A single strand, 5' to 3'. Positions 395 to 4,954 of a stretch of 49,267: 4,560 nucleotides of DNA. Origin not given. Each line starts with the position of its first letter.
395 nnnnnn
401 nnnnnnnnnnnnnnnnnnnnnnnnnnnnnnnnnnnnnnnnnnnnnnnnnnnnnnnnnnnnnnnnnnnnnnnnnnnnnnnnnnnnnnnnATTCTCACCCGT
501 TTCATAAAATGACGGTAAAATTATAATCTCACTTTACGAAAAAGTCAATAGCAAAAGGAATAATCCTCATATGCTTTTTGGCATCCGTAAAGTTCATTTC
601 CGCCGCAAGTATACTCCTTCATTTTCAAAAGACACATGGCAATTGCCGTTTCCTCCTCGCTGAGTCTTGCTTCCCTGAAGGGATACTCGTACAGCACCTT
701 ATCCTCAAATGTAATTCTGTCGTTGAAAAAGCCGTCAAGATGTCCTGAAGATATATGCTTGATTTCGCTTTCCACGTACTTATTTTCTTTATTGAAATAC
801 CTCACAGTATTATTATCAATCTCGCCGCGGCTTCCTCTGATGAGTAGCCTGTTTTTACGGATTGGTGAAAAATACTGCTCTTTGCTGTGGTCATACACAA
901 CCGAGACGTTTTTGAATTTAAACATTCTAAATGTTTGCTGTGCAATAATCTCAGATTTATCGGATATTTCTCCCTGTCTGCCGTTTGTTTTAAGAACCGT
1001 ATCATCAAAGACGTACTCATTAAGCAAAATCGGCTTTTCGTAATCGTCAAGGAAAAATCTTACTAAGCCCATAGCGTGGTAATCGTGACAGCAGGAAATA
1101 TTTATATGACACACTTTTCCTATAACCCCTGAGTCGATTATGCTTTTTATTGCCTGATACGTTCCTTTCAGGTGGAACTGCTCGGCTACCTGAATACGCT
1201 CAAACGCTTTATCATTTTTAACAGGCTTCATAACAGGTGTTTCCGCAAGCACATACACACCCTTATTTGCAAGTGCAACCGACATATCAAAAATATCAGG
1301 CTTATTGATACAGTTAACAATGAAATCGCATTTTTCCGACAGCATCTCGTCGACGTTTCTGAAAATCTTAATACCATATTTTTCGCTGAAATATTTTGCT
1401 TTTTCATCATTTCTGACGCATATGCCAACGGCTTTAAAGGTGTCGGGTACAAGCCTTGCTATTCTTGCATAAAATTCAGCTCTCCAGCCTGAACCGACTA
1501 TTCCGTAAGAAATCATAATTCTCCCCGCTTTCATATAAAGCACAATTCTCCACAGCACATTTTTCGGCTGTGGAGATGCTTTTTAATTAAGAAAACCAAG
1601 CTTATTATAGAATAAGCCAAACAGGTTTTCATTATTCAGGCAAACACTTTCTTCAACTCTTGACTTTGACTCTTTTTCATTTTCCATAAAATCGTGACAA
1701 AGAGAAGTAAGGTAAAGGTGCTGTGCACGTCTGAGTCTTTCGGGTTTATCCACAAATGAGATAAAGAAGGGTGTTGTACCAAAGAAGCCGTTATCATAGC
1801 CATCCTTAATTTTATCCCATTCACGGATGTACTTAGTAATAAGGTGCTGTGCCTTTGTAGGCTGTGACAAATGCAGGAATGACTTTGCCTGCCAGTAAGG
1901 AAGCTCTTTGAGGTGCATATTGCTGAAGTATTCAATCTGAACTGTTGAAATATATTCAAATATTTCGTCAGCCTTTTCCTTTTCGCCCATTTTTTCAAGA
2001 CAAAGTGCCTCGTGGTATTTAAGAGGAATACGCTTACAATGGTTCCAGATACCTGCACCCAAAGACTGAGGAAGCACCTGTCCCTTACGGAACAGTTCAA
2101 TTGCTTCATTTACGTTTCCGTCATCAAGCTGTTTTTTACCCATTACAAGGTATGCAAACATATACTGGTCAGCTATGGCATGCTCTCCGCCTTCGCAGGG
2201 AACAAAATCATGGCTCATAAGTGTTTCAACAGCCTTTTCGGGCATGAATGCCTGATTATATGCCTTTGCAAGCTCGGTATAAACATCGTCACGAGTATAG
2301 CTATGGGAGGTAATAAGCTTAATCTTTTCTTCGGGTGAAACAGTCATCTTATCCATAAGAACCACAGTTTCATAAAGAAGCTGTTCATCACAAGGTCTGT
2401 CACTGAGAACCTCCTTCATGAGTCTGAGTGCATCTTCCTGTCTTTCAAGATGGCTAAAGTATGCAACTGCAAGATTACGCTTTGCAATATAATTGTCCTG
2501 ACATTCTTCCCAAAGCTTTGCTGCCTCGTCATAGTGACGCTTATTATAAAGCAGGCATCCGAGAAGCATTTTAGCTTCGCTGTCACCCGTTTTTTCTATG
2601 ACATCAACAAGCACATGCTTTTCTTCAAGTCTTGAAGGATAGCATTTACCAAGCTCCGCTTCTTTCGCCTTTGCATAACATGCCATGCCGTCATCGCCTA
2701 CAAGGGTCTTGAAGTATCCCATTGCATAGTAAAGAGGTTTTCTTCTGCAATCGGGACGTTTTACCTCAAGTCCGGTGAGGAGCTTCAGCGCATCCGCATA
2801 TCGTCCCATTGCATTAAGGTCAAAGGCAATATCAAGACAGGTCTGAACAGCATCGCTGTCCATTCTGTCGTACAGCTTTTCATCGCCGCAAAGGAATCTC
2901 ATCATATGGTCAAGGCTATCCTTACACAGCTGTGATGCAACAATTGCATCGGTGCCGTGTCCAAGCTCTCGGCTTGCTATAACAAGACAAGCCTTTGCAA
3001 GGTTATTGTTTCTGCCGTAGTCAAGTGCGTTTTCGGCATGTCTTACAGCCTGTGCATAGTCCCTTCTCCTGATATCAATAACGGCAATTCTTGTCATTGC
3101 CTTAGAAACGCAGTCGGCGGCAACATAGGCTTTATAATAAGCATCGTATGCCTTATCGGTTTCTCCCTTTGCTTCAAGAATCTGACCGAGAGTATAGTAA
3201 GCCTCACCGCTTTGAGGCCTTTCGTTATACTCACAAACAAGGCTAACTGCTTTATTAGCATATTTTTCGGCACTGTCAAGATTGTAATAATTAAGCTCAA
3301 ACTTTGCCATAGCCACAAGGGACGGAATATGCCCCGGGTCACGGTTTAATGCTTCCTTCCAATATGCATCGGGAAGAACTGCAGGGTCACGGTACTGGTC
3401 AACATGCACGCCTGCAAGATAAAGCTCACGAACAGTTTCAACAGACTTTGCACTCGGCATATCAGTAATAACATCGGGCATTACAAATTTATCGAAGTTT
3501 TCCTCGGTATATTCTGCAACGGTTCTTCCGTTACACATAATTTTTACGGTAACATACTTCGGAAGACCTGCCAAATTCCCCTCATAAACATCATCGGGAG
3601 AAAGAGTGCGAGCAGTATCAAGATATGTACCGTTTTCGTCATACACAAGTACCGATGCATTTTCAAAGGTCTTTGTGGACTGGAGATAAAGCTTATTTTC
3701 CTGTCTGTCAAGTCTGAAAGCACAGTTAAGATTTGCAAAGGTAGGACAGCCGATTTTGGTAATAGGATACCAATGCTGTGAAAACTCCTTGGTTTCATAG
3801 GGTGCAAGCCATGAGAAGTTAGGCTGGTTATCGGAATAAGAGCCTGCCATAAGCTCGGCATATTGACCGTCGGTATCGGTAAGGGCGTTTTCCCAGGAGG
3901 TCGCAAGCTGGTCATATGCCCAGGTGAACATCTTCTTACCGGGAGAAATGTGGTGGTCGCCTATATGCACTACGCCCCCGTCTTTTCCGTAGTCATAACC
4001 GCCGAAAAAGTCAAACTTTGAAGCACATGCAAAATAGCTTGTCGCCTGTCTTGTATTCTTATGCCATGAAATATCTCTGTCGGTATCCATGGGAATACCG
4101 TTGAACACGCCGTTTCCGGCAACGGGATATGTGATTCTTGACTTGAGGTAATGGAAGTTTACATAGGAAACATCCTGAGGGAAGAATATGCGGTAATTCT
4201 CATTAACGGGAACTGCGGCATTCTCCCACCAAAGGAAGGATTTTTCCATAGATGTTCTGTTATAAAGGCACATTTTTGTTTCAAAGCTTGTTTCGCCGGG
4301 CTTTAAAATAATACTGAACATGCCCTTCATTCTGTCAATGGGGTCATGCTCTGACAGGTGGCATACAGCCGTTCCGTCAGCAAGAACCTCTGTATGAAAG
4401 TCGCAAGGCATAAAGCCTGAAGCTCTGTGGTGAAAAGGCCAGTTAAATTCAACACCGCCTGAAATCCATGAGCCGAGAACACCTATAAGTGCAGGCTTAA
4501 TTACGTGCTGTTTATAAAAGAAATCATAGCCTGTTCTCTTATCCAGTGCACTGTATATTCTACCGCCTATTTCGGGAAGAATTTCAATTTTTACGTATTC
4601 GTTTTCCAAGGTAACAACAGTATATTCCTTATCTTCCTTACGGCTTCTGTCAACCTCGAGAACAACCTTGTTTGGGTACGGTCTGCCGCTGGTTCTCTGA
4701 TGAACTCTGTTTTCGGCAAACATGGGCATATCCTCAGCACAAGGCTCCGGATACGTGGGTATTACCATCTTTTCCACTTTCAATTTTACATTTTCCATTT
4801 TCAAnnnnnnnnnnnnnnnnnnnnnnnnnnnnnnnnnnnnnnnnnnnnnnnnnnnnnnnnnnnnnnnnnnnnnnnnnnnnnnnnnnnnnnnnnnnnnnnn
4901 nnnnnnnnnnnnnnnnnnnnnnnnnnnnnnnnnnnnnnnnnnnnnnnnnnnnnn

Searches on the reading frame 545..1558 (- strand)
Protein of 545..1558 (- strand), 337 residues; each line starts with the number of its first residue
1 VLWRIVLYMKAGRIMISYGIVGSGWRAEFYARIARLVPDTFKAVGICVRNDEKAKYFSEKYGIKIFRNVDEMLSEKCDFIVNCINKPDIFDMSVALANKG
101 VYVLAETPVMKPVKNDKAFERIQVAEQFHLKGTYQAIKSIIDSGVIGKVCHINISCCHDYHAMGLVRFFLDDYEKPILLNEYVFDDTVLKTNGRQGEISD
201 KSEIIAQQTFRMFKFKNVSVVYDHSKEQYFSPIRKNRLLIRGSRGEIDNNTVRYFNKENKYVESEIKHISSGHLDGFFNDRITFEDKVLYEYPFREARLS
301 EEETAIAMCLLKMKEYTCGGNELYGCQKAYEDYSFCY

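Call 39: search_protein_families(library=pfam, proteins=[window:545-1558:-], max_evalue=0.00001)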
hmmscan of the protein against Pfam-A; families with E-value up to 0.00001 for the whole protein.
window:545-1558:- (337 aa): 1 family
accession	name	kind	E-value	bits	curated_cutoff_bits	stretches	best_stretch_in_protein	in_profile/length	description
PF01408.29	GFO_IDH_MocA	-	5.6e-12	46.9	24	1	16-114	1-100/120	Oxidoreductase family, NAD-binding Rossmann fold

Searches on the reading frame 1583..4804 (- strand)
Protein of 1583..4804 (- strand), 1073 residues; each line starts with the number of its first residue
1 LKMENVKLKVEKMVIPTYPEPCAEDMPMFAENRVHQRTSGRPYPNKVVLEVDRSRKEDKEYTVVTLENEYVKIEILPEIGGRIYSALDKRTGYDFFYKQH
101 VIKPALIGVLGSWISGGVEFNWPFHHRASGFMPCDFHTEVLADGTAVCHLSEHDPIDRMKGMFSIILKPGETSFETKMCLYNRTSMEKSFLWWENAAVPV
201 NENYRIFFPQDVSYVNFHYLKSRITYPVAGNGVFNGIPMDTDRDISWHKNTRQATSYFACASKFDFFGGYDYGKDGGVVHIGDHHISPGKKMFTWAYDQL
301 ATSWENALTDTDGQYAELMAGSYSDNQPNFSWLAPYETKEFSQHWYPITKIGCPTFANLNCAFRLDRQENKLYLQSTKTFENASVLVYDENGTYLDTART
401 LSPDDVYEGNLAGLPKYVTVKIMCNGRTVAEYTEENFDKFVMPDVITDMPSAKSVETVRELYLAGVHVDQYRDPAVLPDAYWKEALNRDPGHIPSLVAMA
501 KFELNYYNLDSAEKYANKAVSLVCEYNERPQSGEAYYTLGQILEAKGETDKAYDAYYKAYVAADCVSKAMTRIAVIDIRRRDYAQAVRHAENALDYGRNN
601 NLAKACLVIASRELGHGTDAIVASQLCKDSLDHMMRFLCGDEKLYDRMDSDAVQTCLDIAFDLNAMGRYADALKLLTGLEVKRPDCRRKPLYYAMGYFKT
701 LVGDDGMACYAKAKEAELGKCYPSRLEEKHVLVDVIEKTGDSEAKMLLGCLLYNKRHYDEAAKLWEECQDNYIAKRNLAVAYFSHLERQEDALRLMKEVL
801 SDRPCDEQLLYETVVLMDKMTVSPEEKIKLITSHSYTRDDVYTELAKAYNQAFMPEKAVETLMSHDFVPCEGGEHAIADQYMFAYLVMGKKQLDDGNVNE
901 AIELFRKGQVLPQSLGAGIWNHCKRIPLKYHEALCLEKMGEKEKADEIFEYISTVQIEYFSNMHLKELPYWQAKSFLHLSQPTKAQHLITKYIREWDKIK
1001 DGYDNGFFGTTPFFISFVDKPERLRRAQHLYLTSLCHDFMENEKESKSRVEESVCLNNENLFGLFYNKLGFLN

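Call 39: search_protein_families(library=pfam, proteins=[window:1583-4804:-], max_evalue=0.00001)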
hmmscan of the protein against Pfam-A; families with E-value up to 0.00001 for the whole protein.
window:1583-4804:- (1073 aa): 4 families
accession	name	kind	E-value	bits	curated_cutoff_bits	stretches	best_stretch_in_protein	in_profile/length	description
PF17128.10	DUF5107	-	6.6e-55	186.7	24.4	1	50-348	13-310/310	Domain of unknown function (DUF5107)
PF13432.12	TPR_16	-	2.5e-09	37.9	32.7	0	509-563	13-60/65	Tetratricopeptide repeat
PF07719.23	TPR_2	-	9.1e-09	35.2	27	0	743-768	2-27/34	Tetratricopeptide repeat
PF13374.12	TPR_10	-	6.5e-06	26.4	27.5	0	776-802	6-31/42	Tetratricopeptide repeat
